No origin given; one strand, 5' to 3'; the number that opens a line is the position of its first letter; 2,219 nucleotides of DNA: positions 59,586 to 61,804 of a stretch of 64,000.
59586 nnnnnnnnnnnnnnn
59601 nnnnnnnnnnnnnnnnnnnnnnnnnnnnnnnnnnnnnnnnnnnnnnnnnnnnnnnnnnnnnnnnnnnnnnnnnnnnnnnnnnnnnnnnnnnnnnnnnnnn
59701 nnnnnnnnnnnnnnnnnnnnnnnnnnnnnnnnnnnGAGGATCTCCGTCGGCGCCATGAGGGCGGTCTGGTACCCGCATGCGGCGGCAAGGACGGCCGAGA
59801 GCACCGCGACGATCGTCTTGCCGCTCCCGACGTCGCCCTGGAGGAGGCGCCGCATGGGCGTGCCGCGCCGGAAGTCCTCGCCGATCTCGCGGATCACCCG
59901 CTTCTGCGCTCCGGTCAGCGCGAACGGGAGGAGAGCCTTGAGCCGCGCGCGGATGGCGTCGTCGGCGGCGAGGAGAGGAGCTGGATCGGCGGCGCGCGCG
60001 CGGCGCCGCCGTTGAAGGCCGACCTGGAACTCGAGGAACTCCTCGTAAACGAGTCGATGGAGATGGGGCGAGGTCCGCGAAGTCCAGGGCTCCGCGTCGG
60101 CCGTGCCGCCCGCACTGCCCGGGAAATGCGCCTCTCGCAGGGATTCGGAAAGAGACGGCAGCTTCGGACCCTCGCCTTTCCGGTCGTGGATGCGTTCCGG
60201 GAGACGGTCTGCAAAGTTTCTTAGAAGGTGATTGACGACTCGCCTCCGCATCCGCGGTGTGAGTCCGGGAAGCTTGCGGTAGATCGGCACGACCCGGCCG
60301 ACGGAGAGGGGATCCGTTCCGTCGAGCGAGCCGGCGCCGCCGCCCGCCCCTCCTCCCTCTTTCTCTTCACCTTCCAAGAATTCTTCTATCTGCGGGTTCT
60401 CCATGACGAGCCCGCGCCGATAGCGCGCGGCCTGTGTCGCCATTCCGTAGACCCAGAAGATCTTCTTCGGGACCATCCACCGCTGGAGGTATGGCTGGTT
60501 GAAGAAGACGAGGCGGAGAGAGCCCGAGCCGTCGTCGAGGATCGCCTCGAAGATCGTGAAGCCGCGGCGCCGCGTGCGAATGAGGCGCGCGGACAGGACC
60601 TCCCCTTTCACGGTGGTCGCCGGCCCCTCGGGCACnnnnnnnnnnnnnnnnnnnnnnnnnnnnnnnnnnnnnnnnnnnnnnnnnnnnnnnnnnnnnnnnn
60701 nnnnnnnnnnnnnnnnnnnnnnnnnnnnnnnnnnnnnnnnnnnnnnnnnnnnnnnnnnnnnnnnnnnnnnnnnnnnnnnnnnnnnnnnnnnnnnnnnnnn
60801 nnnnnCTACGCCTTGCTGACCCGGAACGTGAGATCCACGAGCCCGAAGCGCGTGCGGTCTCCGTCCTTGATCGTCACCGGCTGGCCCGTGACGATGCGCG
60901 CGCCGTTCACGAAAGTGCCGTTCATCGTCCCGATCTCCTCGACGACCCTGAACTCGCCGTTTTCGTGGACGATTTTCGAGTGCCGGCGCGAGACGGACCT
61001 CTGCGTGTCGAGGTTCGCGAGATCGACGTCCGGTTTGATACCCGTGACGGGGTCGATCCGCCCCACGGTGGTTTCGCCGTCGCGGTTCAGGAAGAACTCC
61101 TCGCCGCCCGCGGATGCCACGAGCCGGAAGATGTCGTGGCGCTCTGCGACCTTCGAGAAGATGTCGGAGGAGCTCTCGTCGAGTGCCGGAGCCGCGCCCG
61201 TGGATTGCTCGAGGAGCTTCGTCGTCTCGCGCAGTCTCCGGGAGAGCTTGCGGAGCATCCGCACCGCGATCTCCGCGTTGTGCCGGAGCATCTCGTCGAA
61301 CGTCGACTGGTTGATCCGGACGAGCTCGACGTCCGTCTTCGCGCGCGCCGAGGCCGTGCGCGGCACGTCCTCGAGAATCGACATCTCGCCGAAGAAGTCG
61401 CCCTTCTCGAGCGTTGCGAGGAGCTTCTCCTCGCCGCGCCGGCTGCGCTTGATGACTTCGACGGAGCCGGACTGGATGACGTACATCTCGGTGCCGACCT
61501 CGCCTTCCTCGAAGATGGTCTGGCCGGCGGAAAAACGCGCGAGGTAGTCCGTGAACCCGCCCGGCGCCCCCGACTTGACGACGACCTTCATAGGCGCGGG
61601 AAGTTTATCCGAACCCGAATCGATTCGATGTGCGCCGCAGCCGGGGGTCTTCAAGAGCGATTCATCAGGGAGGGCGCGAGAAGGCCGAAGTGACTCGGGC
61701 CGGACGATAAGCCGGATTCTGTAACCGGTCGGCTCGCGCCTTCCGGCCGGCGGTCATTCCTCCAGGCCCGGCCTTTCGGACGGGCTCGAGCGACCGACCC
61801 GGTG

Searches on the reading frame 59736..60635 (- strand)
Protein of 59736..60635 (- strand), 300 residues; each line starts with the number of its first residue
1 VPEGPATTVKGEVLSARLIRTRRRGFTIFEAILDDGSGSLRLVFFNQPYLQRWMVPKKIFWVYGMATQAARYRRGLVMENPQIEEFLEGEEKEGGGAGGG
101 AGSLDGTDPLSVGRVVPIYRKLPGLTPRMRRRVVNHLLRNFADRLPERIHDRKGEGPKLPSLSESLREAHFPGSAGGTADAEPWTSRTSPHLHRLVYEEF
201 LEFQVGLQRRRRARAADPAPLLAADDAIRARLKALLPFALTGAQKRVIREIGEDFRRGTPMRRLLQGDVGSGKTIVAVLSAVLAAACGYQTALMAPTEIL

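Call 66: search_solved_structures(query=window:59736-60635:-, show_alignments=2, max_evalue=0.00001)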
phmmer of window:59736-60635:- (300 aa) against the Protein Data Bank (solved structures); distinct sequences matched with E-value up to 0.00001: 6.
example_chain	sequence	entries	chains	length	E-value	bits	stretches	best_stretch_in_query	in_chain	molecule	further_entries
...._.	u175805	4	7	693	5.1e-26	95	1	5-300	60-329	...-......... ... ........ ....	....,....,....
1gm5_A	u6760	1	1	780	1.1e-24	90.7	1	4-300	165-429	RECG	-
13jq_A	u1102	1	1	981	7.5e-08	35.4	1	199-300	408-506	Transcription-repair-coupling factor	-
6m6a_M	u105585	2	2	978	8.1e-08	35.3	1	199-300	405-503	Transcription-repair-coupling factor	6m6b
6aca_A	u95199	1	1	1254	2.7e-07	33.5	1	205-300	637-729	Mycobacterium tuberculosis Mfd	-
6ac6_A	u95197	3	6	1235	5.8e-07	32.5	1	189-300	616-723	Mycobacterium smegmatis Mfd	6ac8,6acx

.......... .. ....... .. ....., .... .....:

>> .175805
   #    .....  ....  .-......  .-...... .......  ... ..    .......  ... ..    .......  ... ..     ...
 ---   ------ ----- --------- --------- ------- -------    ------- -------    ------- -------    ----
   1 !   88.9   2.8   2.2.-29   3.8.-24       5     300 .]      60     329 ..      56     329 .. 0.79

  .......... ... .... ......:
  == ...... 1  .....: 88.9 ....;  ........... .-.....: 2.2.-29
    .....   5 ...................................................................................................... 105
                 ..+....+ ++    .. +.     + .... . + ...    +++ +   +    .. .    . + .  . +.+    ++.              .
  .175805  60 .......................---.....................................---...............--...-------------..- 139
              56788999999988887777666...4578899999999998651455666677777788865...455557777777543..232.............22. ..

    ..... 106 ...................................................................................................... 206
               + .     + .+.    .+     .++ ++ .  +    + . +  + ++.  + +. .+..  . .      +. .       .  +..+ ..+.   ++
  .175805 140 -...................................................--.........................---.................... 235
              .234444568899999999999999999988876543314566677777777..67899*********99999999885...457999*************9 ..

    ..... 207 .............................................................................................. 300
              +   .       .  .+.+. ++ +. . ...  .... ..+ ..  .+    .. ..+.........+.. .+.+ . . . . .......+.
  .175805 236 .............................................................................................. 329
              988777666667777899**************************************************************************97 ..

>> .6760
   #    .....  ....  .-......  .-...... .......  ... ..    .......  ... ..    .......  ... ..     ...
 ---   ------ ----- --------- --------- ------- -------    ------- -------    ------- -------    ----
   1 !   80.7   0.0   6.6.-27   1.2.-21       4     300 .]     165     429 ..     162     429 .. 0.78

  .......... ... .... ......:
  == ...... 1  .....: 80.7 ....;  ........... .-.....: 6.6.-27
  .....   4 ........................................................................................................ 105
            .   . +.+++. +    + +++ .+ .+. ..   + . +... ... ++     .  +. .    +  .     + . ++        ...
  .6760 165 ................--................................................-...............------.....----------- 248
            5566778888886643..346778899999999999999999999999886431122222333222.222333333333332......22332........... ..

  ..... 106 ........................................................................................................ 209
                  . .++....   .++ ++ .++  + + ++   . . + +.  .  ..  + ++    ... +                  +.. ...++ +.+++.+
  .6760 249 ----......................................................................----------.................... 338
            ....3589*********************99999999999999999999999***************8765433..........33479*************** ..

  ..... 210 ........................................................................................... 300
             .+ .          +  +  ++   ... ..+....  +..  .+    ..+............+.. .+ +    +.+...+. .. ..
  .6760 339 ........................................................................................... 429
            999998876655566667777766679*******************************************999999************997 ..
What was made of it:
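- recG R arm vs PDB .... and 1gm5 (call 66).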

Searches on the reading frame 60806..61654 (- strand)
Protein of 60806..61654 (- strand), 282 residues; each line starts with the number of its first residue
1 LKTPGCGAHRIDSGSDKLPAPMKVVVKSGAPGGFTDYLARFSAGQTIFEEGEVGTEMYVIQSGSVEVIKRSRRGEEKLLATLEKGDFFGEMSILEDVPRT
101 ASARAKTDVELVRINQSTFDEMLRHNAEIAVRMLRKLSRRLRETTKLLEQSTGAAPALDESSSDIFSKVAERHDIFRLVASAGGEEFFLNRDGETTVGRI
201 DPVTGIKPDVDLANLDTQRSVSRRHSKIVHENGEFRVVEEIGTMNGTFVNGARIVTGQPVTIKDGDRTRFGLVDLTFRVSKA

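Call 37: search_protein_families(library=pfam, proteins=[window:60806-61654:-], max_evalue=0.01)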
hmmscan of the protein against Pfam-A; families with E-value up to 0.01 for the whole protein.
window:60806-61654:- (282 aa): 3 families
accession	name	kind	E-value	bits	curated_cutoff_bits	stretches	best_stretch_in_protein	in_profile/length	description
PF00027.35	cNMP_binding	-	4.5e-28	97.5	27.5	1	40-126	3-89/89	Cyclic nucleotide-binding domain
PF00498.31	FHA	-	2.3e-11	44.4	20.7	1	195-271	1-67/67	FHA domain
PF16697.10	Yop-YscD_cpl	-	0.00037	21.1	33.2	1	205-278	22-91/94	Inner membrane component of T3SS, cytoplasmic domain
